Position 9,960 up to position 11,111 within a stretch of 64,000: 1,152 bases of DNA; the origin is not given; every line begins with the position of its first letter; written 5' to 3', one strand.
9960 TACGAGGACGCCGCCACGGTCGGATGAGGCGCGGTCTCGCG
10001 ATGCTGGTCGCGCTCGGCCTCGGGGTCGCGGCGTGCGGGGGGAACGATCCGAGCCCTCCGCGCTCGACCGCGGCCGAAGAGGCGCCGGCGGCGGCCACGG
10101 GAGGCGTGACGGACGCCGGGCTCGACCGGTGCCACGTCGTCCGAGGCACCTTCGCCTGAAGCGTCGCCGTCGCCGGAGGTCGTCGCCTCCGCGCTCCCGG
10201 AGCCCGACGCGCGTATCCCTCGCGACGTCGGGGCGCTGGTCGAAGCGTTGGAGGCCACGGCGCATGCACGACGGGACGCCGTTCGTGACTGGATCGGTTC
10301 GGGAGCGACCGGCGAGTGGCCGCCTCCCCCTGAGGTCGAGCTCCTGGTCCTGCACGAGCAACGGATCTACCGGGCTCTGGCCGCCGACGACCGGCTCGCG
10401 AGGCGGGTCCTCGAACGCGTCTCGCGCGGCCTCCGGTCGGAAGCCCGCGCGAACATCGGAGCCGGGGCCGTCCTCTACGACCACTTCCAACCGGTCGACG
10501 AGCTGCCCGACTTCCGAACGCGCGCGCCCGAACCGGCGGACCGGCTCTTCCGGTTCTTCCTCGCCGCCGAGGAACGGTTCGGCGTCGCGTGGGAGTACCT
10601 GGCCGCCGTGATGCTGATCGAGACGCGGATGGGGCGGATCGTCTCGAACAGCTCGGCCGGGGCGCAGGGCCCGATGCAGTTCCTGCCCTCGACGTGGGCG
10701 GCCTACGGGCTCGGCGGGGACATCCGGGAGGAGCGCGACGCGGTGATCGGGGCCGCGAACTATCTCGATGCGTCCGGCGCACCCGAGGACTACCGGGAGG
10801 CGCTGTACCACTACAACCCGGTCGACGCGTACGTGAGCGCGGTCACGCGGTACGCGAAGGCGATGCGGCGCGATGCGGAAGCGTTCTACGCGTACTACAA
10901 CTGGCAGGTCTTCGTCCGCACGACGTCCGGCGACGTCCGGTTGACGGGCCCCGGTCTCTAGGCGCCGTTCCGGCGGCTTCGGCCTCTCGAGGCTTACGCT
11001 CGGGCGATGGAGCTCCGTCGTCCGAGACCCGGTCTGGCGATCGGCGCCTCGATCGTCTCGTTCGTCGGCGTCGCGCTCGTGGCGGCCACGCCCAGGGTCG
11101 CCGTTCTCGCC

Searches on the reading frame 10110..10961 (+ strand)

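Call 53: search_protein_families(library=pfam, proteins=[window:10110-10961:+])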
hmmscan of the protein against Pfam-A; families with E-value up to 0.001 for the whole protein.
window:10110-10961:+ (283 aa): 2 families
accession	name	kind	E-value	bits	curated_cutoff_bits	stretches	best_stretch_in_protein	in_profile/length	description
PF13406.11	SLT_2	-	7.3e-08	32.4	24.3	1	181-223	151-200/292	Transglycosylase SLT domain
PF01464.25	SLT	-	0.00015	21.7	21.3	1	150-236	3-95/117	Transglycosylase SLT domain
